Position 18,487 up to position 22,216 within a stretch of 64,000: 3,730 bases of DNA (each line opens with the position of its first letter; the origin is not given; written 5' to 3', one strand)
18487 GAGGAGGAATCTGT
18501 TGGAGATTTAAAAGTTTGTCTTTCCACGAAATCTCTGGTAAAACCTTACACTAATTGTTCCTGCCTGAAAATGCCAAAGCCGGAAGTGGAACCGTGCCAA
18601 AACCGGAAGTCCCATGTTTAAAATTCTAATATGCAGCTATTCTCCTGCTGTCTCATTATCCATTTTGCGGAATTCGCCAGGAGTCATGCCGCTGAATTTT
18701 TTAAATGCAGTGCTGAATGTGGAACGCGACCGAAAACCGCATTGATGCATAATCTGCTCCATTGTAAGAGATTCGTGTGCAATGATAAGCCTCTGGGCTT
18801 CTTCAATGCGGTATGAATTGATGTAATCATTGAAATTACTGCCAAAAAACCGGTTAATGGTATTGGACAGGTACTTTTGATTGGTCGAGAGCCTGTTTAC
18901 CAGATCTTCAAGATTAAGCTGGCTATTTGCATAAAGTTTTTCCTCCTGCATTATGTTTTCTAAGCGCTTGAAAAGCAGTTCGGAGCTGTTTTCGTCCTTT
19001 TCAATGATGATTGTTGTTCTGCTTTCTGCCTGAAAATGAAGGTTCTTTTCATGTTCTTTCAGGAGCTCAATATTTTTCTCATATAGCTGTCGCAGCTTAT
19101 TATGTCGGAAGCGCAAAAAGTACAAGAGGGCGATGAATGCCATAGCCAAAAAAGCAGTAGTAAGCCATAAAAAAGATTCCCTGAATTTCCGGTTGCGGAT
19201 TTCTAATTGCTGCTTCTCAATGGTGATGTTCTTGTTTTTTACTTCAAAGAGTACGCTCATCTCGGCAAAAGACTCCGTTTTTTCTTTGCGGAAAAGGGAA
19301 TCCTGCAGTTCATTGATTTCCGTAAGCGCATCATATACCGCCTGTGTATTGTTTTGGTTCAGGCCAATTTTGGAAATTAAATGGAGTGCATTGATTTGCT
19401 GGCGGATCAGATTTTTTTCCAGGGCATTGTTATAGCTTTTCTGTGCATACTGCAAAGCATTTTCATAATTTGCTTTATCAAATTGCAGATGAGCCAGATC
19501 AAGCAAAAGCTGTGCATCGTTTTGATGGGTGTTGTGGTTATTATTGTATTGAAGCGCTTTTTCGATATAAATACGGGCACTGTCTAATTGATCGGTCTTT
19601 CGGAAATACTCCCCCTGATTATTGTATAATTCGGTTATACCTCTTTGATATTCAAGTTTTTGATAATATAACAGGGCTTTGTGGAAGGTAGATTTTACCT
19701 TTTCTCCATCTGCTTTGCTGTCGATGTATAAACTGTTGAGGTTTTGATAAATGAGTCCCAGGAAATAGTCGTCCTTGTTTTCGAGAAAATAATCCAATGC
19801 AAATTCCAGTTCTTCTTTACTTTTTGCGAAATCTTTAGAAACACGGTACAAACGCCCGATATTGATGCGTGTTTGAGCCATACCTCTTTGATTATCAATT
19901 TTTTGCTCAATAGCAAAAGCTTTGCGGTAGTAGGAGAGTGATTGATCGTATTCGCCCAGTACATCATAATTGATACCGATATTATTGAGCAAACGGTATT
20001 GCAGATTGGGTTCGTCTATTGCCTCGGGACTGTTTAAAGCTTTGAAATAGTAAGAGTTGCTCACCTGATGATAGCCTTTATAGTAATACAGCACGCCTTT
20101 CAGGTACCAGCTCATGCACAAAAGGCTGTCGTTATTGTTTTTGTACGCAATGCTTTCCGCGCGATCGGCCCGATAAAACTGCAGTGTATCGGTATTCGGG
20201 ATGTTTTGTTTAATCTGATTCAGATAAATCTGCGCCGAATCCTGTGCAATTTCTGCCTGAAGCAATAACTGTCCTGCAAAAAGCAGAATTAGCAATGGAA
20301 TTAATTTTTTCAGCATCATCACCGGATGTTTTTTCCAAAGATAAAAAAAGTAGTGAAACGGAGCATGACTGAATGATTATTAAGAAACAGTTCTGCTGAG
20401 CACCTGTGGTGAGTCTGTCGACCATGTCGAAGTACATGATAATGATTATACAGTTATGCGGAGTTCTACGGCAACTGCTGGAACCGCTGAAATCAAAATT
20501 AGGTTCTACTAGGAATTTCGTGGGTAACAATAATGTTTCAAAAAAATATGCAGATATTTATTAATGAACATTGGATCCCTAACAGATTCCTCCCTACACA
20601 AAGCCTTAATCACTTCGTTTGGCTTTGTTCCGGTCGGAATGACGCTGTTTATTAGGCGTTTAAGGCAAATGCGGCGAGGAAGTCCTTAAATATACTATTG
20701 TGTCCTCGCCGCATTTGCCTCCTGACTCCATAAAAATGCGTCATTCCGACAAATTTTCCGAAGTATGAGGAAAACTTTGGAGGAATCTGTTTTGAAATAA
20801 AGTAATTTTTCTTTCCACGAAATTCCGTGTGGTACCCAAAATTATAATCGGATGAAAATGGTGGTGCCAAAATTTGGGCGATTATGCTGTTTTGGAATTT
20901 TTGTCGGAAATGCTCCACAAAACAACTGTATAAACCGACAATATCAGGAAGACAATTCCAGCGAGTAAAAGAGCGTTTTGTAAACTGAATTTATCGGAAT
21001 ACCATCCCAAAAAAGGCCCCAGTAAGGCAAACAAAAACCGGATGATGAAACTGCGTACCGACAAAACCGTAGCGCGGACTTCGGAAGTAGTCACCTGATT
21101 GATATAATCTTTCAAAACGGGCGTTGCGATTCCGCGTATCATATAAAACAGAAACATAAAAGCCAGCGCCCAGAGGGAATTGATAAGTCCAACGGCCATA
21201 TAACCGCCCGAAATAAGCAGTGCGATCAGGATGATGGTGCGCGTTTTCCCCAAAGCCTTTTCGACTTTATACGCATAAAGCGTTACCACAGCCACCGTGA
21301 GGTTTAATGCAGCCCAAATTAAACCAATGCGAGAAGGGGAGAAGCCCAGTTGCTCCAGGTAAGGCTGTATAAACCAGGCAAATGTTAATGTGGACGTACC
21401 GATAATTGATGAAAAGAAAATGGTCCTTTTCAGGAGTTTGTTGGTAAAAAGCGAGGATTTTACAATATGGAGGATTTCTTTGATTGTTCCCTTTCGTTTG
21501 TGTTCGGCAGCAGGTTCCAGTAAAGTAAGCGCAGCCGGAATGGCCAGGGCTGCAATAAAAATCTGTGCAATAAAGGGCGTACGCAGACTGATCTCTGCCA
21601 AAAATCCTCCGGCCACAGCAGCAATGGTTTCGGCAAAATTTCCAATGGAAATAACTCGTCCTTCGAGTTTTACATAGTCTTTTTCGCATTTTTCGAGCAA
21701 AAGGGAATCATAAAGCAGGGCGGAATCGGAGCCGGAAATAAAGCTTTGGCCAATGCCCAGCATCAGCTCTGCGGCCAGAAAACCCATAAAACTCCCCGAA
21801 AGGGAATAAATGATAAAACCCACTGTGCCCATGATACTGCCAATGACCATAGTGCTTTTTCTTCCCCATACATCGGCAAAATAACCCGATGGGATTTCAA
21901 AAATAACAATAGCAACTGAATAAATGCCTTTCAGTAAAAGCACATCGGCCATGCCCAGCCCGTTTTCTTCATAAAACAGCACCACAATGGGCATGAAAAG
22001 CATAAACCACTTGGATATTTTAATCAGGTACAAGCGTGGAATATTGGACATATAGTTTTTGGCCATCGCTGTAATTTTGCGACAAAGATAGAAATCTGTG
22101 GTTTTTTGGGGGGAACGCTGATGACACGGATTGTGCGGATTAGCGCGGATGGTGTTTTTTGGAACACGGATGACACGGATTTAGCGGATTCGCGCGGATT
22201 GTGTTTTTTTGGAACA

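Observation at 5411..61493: Six cargo-linked mini-proteins that look like free-standing C-terminal sorting tags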

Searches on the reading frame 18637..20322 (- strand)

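Call 24: search_protein_families(library=pfam, proteins=[window:18637-20322:-], max_evalue=0.01)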
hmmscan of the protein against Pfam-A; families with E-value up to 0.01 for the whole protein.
window:18637-20322:- (561 aa): 8 families
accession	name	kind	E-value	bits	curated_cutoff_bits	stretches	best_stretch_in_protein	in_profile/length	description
PF12833.13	HTH_18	-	5e-20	72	33.6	1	475-553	2-79/80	Helix-turn-helix domain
PF13424.12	TPR_12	-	1.4e-13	51.2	30.1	2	110-177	4-73/77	Tetratricopeptide repeat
PF00165.29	HTH_AraC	-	4.3e-10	39.9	26.6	1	515-553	2-42/42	Bacterial regulatory helix-turn-helix proteins, AraC family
PF13181.12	TPR_8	-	1.5e-07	31.4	25.7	1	231-263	2-34/34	Tetratricopeptide repeat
PF07719.23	TPR_2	-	3.3e-06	27.3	27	2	231-263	2-34/34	Tetratricopeptide repeat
PF17874.7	TPR_MalT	-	6.7e-06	26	45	1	212-339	102-231/336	MalT-like TPR region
PF25068.1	ARM_TT21_4th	-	0.0011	19.7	30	1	254-353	16-116/153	Tetratricopeptide repeat protein 21 forth ARM domain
PF00515.34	TPR_1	-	0.0014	18.8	27.8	1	110-139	2-31/34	Tetratricopeptide repeat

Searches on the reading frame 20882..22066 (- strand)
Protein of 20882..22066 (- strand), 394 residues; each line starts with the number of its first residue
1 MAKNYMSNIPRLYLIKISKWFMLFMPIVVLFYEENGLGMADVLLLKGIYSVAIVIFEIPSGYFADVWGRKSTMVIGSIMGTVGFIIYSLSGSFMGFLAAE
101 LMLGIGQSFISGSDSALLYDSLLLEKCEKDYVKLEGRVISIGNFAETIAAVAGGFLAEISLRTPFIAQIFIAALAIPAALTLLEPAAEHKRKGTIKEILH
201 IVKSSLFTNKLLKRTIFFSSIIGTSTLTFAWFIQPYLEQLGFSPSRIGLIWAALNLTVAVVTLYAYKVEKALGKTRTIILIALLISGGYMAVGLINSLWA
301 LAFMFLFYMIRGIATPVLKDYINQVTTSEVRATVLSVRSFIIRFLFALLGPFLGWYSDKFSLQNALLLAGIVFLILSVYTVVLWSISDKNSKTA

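Call 24: search_protein_families(library=pfam, proteins=[window:20882-22066:-], max_evalue=0.01)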
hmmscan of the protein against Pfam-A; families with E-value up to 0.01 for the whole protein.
window:20882-22066:- (394 aa): 3 families
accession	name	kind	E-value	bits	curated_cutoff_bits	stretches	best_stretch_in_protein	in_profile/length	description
PF07690.21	MFS_1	-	2.9e-28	99.2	33.4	1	22-351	13-347/347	Major Facilitator Superfamily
PF12832.13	MFS_1_like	-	1.4e-06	28.1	25.2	1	24-333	18-337/373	MFS_1 like family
PF00083.30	Sugar_tr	-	0.0075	15.6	22.3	1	37-91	284-337/452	Sugar (and other) transporter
